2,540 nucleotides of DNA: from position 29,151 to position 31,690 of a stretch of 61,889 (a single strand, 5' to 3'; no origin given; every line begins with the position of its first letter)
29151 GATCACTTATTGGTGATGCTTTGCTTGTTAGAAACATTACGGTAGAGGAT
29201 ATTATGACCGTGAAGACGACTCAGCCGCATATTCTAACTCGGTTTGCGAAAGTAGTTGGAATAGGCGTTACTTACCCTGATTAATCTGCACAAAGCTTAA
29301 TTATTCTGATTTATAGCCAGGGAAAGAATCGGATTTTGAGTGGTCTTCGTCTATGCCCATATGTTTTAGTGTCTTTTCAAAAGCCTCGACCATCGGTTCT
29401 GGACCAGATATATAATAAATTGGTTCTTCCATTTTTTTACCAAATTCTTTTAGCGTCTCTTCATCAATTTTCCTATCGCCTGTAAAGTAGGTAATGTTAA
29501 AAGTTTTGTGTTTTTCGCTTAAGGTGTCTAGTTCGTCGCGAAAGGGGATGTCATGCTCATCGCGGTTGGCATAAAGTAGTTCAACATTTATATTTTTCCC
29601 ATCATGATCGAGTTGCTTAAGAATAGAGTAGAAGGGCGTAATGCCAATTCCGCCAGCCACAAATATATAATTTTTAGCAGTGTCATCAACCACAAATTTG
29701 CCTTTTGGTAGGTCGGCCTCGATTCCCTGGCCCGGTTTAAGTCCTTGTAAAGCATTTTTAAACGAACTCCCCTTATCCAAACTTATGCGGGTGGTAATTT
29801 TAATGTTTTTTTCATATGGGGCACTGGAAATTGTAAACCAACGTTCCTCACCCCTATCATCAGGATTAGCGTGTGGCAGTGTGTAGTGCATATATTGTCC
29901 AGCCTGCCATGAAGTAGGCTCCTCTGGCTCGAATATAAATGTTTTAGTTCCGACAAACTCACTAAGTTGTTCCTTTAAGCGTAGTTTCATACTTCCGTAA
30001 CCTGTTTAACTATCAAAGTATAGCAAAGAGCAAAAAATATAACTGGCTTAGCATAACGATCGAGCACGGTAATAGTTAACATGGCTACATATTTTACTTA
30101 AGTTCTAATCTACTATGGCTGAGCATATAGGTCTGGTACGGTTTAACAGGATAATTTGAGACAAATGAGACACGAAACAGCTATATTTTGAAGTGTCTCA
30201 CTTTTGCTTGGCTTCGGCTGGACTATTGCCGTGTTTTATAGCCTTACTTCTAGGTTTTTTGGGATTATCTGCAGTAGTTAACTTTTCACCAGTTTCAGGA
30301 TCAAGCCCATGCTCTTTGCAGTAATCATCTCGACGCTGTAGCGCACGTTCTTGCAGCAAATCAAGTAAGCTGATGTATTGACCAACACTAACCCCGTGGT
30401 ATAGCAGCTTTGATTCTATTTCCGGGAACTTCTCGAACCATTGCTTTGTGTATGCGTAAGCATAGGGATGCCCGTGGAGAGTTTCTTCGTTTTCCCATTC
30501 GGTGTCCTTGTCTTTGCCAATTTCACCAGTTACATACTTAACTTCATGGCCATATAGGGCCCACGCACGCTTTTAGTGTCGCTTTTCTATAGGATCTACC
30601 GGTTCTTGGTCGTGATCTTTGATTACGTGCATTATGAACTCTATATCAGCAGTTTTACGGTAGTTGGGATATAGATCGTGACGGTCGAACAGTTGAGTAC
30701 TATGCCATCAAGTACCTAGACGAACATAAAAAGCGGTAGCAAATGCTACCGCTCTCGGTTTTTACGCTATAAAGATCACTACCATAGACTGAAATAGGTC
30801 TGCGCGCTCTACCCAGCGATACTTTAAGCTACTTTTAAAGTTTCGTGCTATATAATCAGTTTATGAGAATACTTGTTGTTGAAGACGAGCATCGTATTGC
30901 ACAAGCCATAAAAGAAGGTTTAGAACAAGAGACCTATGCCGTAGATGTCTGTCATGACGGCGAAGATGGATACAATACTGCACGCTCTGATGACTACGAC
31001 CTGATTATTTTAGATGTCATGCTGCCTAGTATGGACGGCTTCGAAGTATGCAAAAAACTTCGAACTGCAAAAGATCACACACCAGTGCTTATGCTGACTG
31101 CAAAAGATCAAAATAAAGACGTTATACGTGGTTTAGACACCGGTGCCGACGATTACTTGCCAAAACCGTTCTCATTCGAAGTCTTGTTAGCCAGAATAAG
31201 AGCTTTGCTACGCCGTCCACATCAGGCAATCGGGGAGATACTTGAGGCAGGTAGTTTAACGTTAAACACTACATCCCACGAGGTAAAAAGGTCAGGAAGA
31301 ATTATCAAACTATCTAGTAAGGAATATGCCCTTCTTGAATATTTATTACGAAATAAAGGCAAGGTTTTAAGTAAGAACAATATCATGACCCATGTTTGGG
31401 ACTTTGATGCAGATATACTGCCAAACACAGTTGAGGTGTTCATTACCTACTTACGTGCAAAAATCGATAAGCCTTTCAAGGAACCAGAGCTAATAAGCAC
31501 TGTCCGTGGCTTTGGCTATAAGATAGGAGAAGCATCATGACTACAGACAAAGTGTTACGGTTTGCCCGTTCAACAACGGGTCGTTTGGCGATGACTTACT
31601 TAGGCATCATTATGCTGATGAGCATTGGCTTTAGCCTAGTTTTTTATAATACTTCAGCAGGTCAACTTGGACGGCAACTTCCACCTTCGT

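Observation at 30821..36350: Identical TTTAAR-N5-TTTAAR direct repeat, fixed 16-17 bp upstream of a TAnnnT hexamer, in every intergenic gap of the island TCS/ABC/LCP/bla block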

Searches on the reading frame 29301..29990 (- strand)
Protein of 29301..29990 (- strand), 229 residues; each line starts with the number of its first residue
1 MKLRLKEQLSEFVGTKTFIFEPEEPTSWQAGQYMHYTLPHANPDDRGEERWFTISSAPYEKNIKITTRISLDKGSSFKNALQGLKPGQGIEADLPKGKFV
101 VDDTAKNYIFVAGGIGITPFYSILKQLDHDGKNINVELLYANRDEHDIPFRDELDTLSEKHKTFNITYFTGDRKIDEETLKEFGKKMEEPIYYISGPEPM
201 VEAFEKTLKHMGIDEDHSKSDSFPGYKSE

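Call 4: search_protein_families(library=pfam, proteins=[window:29301-29990:-])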
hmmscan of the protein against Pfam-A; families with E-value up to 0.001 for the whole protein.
window:29301-29990:- (229 aa): 3 families
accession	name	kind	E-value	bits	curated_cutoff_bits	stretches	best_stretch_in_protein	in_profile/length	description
PF00175.26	NAD_binding_1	-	5.5e-17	62.8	22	1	110-205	1-108/109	Oxidoreductase NAD-binding domain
PF08030.17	NAD_binding_6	-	2.6e-07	31.3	22.2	1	107-185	3-90/156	Ferric reductase NAD binding domain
PF22290.1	DmmA-like_N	-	0.0003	21.7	33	0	90-216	3-122/124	Dimethylamine monooxygenase subunit DmmA-like, N-terminal domain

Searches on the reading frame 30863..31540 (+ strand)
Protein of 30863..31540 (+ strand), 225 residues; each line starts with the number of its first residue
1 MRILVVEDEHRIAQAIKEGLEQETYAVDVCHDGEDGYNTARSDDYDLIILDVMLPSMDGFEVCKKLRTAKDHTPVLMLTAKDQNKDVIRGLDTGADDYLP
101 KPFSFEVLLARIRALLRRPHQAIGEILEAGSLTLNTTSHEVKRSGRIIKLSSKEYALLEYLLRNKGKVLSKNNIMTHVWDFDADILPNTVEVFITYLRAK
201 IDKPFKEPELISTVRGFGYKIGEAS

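Call 4: search_protein_families(library=pfam, proteins=[window:30863-31540:+])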
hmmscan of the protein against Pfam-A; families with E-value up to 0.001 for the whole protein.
window:30863-31540:+ (225 aa): 2 families
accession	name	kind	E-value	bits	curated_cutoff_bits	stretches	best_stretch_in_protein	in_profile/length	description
PF00072.30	Response_reg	-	1.2e-33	116.1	30.2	1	3-113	1-111/111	Response regulator receiver domain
PF00486.34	Trans_reg_C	-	3.8e-25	88.2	26.2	1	147-220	3-76/77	Transcriptional regulatory protein, C terminal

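Call 7: find_related_loci(query=window:30863-31540:+, collection=genome_contigs, flank=8000)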
Query window:30863-31540:+ (225 aa) in genome_contigs; peptide patterns used: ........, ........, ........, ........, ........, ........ (x = any residue, [..] = any of these).
600 stretches matched a pattern (row limit reached: there are more); 583 encode a relative of the query (tblastn E <= 1e-3); the best 80 are kept; 80 distinct loci.
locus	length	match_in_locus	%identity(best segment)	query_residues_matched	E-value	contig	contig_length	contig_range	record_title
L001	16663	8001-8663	80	1-221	2e-122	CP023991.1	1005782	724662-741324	MAG: Candidatus Saccharibacteria bacterium isolate CG19_WC_8_21_14_NA_150_51_44 chromosome, complete genome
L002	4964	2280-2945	76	1-222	3e-117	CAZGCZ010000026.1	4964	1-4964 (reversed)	MAG TPA_asm: uncultured Candidatus Saccharibacteria bacterium isolate binchicken_co84_502 genome assembly, contig: k141_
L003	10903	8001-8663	73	1-222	7e-113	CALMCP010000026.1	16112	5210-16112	MAG TPA_asm: uncultured Candidatus Saccharibacteria bacterium isolate ERR3519523_bin.44_CONCOCT_v1.1_MAG genome assembly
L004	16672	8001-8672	69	1-225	1e-108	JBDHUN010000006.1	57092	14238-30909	MAG: Candidatus Saccharimonas sp. isolate AS-MESO-3CA.158 NODE_2155_length_57092_cov_8.676296, whole genome shotgun sequ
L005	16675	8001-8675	72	1-225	5e-108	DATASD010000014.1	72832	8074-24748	MAG TPA_asm: Candidatus Saccharimonadales bacterium isolate SMAG_U5511 k141_61575, whole genome shotgun sequence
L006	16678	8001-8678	69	1-225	7e-105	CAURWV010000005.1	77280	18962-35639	MAG TPA_asm: uncultured Candidatus Saccharibacteria bacterium isolate ERR9969224_bin.21_MetaWRAP_v1.3_MAG genome assembl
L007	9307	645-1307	70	1-221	1e-104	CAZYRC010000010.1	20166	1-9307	MAG TPA_asm: uncultured Candidatus Saccharibacteria bacterium isolate SRP170004_co1_166 genome assembly, contig: NODE_41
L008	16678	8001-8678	67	1-225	3e-104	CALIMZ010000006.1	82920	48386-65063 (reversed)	MAG TPA_asm: uncultured Candidatus Saccharibacteria bacterium isolate ERR589645_bin.29_CONCOCT_v1.1_MAG genome assembly,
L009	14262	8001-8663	70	1-221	9e-104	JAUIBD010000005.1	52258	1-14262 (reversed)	MAG: bacterium isolate 6_bin.24 NODE_807_length_52258_cov_1.850396, whole genome shotgun sequence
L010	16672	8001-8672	68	1-223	3e-103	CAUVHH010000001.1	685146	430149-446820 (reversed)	MAG TPA_asm: uncultured Candidatus Saccharibacteria bacterium isolate SRR23388446_bin.39_MetaWRAP_v1.3_MAG genome assemb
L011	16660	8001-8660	70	1-219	1e-103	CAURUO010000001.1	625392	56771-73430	MAG TPA_asm: uncultured Candidatus Saccharibacteria bacterium isolate ERR9969160_bin.27_MetaWRAP_v1.3_MAG genome assembl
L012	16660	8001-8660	70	1-219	1e-103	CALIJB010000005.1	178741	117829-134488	MAG TPA_asm: uncultured Candidatus Saccharibacteria bacterium isolate ERR589623_bin.75_CONCOCT_v1.1_MAG genome assembly,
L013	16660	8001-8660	70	1-219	1e-102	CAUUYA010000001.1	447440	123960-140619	MAG TPA_asm: uncultured Candidatus Saccharibacteria bacterium isolate SRR23388468_bin.28_MetaWRAP_v1.3_MAG genome assemb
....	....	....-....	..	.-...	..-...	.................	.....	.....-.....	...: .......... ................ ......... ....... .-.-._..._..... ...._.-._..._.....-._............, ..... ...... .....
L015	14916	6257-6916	70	1-219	3e-102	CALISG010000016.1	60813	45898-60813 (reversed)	MAG TPA_asm: uncultured Candidatus Saccharibacteria bacterium isolate ERR589476_bin.50_CONCOCT_v1.1_MAG genome assembly,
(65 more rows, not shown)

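Call 14: search_solved_structures(query=window:30863-31540:+, max_evalue=1e-20)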
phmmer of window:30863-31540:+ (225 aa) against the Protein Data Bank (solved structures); distinct sequences matched with E-value up to 1e-20: 62 (the best 60 are shown).
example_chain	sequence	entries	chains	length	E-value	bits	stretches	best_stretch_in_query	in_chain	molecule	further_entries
1kgs_A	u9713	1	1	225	1.5e-59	204.4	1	1-220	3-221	DNA BINDING RESPONSE REGULATOR D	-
9ji3_J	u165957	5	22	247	1e-44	156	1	2-223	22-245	DNA-binding response regulator | Possible two component system response transcriptional positive regulator PhoP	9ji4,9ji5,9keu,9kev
3r0j_A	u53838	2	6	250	1.1e-44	155.9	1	2-223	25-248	POSSIBLE TWO COMPONENT SYSTEM RESPONSE TRANSCRIPTIONAL POSITIVE REGULATOR PHOP | Response regulator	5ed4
2oqr_A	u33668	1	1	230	1.7e-43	152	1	3-221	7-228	Sensory transduction protein regX3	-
9dvt_R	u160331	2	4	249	7.7e-43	149.8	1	2-220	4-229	DNA-binding dual master transcriptional regulator RpaA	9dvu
2gwr_A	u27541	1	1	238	2.9e-42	148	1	2-223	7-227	DNA-binding response regulator mtrA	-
7lz9_A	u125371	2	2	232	4.2e-42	147.4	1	1-223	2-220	Putative two-component system response regulator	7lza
9ket_J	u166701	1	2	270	4.1e-40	140.9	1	40-223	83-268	Possible two component system response transcriptional positive regulator PhoP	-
8jo2_H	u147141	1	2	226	2e-39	138.7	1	1-221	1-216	DNA-binding transcriptional regulator BasR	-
4s04_A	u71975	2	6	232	2.2e-39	138.5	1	1-222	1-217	DNA-binding transcriptional regulator BasR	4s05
1ys6_A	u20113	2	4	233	3.6e-36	128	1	2-220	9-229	Transcriptional regulatory protein prrA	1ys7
3nnn_A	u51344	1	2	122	1.9e-35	125.7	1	1-118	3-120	DNA BINDING RESPONSE REGULATOR D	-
6is1_A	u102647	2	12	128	9.5e-35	123.4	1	2-120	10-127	Response regulator ArlR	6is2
3q9s_A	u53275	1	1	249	1.2e-34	123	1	2-216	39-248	DNA-binding response regulator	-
6is3_C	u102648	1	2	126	2.2e-34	122.2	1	2-118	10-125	Response regulator ArlR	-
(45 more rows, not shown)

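Call 52: search_protein_families(library=ncbifam, proteins=[window:30863-31540:+], max_evalue=0.00001)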
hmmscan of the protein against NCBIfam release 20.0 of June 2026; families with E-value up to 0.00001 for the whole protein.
window:30863-31540:+ (225 aa): 95 families (the best 25 are shown)
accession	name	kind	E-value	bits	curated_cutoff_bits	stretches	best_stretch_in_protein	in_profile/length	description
TIGR01387.1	cztR_silR_copR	subfamily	1.3e-73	247.2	279.2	1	3-220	1-217/218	heavy metal response regulator transcription factor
NF041734.1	resp_reg_RppA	equivalog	8e-66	221.7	250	1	1-221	1-227/229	two-component system response regulator RppA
NF008567.0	PRK11517.1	equivalog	2.7e-63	213.3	353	1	1-221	1-218/223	response regulator transcription factor HprR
NF040689.1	MtrAB_MtrA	equivalog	2e-62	210.4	300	1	3-222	1-219/219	MtrAB system response regulator MtrA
NF007346.1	PRK09836.1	equivalog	4e-60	203.4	420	1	1-221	1-221/227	copper/silver response regulator transcription factor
TIGR02154.1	PhoB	equivalog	4.5e-59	199.5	296.2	1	2-221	4-225/226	phosphate regulon transcriptional regulator PhoB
NF045944.1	ResRegRpaBCyano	equivalog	2.7e-56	190.5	330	1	4-221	1-227/229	response regulator transcription factor RpaB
NF053854.1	RespRegPhoBBctds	equivalog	4.4e-56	189.7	270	1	3-220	1-223/225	two-component system response regulator PhoB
NF045991.1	RespRegCtrARhodob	equivalog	1e-55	188.9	350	1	1-221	1-221/224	response regulator transcription factor CtrA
NF041733.1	resp_reg_CseB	equivalog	2e-55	187.7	350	1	2-221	2-226/228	two-component system response regulator CseB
NF007928.2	PRK10643.1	equivalog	5.5e-55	186.3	330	1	1-220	1-215/216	two-component system response regulator PmrA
NF008296.0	PRK11083.1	equivalog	1.5e-54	184.8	273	1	2-221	5-225/228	two-component system response regulator CreB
NF007663.1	PRK10336.1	equivalog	6.7e-52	176.4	345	1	1-224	1-219/219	quorum sensing response regulator transcription factor QseB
NF033117.2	vanR_ACDEGLN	exception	1.7e-51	175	350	1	3-221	1-225/226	VanR-ABDEGLN family response regulator transcription factor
NF040534.1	resp_reg_YycF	equivalog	3e-51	173.9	340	1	2-221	2-227/231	response regulator YycF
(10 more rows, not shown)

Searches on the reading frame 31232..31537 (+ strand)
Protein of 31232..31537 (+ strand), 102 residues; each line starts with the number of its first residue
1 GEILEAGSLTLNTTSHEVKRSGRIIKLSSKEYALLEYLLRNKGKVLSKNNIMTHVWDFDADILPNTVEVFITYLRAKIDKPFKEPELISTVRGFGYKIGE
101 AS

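Call 34: search_solved_structures(query=window:31232-31537:+, max_evalue=1e-8, show_alignments=5)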
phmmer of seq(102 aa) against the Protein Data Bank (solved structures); distinct sequences matched with E-value up to 1e-8: 41.
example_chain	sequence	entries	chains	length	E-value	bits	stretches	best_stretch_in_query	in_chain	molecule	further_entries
1kgs_A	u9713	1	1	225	2.3e-18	69.5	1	5-97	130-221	DNA BINDING RESPONSE REGULATOR D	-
3rjp_A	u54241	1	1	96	1.4e-17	66.9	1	9-100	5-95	CovR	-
6kyx_A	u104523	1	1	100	1.8e-17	66.6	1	2-98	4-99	DNA-binding response regulator ArlR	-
6iju_A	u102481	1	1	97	2.1e-17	66.4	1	3-98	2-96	DNA-binding response regulator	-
6is4_A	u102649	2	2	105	2.2e-17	66.3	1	2-98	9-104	Response regulator ArlR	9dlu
2pmu_A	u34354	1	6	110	3.6e-17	65.6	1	8-100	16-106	response regulator PHOP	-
2rv8_A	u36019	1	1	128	5.8e-17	65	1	8-100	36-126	DNA-binding response regulator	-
2jzy_A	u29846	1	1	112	1.1e-16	64.1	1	8-98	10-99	Transcriptional regulatory protein PcoR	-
9ji3_J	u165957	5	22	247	1.7e-16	63.4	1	8-100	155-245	DNA-binding response regulator | Possible two component system response transcriptional positive regulator PhoP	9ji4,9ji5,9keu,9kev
3r0j_A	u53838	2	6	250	1.8e-16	63.4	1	8-100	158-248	POSSIBLE TWO COMPONENT SYSTEM RESPONSE TRANSCRIPTIONAL POSITIVE REGULATOR PHOP | Response regulator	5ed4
9ket_J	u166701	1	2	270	2.2e-16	63.1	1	8-100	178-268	Possible two component system response transcriptional positive regulator PhoP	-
2oqr_A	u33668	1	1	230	2.3e-15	59.8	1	3-98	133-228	Sensory transduction protein regX3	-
2hqn_A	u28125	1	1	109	6e-13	52.1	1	2-97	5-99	Putative TRANSCRIPTIONAL REGULATOR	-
7lz9_A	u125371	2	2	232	1.4e-12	50.9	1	5-100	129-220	Putative two-component system response regulator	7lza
2gwr_A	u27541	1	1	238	1.5e-12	50.8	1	2-100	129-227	DNA-binding response regulator mtrA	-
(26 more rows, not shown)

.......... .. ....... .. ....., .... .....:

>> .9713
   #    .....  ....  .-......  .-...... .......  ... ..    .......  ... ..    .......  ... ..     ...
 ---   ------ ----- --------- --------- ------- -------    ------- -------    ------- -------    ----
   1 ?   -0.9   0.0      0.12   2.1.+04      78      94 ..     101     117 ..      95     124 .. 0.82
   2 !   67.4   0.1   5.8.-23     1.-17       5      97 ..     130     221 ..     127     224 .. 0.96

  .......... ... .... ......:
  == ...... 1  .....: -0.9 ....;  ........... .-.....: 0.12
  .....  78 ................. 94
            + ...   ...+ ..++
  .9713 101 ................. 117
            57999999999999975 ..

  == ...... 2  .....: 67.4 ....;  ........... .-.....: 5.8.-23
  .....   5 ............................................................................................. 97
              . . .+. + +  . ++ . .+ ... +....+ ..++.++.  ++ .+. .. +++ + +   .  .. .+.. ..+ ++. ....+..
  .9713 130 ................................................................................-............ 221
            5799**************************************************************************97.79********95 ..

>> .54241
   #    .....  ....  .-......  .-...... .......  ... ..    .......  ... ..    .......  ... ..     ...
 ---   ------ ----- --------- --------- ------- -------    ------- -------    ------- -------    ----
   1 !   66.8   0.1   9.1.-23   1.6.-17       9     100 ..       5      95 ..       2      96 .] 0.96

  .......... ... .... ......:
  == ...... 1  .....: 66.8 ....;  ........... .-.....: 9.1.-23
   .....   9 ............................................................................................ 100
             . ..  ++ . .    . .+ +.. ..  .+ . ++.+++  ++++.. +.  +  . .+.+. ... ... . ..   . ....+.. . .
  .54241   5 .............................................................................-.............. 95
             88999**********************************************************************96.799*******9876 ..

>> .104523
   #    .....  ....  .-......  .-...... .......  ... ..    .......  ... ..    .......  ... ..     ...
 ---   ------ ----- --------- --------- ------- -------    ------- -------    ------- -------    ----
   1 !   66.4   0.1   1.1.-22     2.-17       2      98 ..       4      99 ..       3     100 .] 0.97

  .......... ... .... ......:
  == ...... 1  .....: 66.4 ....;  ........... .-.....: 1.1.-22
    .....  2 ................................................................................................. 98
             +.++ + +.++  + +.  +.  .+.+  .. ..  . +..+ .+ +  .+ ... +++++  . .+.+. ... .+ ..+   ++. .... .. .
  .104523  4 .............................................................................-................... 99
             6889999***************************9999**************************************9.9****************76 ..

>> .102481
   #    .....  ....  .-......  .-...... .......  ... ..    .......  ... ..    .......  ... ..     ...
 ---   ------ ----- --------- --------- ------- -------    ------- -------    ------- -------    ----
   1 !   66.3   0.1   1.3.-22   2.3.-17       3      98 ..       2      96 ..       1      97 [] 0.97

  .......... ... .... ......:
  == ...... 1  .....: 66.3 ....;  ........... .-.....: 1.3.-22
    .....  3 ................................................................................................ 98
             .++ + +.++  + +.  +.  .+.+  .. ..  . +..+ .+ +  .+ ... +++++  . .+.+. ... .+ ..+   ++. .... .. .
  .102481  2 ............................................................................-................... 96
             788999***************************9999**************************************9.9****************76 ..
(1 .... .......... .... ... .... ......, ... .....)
